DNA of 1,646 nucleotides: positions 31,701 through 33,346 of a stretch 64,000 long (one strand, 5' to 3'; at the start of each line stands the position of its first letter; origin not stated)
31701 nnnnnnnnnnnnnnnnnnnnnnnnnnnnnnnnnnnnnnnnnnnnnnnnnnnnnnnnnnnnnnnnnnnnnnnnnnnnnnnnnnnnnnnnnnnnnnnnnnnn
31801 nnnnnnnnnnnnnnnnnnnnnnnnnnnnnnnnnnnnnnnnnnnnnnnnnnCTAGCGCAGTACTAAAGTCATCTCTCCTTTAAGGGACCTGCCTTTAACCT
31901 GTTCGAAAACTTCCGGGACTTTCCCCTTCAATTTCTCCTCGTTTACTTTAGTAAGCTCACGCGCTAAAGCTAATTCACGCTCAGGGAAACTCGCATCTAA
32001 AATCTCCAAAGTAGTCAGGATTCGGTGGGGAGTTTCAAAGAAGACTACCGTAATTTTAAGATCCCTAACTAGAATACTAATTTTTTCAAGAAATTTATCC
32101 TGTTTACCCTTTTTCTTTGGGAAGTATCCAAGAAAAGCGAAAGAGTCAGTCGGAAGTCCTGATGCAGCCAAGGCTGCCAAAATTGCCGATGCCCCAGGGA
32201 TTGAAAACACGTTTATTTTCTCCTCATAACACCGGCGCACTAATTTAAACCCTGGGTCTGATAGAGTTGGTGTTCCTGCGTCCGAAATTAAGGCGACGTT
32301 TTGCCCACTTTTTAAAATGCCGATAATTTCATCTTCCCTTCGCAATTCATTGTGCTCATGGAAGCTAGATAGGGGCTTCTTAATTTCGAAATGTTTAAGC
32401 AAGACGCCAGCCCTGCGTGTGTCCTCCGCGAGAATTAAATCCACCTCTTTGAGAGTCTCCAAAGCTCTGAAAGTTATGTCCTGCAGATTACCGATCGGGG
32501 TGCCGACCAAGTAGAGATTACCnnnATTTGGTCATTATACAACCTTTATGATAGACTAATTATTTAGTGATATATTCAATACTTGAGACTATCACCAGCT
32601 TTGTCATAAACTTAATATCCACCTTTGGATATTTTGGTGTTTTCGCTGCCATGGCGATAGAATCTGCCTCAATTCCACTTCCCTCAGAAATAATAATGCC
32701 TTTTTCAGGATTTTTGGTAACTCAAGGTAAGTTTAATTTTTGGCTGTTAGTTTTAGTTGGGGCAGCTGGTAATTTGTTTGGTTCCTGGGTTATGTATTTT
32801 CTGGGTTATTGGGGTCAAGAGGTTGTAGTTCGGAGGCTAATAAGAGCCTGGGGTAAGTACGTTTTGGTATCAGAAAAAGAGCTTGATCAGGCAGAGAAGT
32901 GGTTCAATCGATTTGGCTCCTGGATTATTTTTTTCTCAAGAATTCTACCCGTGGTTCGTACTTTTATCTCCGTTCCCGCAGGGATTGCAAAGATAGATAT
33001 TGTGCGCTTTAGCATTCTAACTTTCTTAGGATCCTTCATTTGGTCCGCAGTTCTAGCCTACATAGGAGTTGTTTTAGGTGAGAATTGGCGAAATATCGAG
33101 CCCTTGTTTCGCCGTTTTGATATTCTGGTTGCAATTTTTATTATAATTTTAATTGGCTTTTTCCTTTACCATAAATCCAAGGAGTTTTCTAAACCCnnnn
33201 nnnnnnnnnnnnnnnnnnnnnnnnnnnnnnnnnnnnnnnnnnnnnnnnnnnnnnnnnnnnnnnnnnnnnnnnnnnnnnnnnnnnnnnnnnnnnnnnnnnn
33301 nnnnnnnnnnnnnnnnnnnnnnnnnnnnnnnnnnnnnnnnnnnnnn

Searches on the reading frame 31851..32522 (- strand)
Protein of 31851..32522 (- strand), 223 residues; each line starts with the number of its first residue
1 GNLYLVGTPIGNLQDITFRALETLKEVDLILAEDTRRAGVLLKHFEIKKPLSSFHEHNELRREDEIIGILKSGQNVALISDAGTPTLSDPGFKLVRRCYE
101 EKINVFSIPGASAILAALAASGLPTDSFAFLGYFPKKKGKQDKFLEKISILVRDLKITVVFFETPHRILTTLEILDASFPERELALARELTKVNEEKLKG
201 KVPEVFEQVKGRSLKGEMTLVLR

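Call 36: search_protein_families(library=pfam, proteins=[window:31851-32522:-], max_evalue=0.001)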
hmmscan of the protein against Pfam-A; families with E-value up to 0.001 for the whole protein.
window:31851-32522:- (223 aa): 1 family
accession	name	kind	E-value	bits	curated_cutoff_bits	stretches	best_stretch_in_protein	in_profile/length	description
PF00590.25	TP_methylase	-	3.7e-31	109.2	27.8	1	3-204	2-210/212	Tetrapyrrole (Corrin/Porphyrin) Methylases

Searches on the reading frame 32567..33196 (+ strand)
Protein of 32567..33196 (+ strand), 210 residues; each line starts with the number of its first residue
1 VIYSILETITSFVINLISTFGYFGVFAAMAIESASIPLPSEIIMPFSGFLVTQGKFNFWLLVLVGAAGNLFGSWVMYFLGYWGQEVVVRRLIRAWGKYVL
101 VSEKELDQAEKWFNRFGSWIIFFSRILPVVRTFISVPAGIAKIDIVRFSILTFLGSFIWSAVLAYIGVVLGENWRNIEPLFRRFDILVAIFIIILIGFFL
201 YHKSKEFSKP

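Call 37: search_protein_families(library=pfam, proteins=[window:32567-33196:+], max_evalue=0.001)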
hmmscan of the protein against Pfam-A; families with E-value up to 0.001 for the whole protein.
window:32567-33196:+ (210 aa): 1 family
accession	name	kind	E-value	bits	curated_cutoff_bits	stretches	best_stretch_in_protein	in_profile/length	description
PF09335.16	VTT_dom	-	5.5e-22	79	33.9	1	39-167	2-121/123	VTT domain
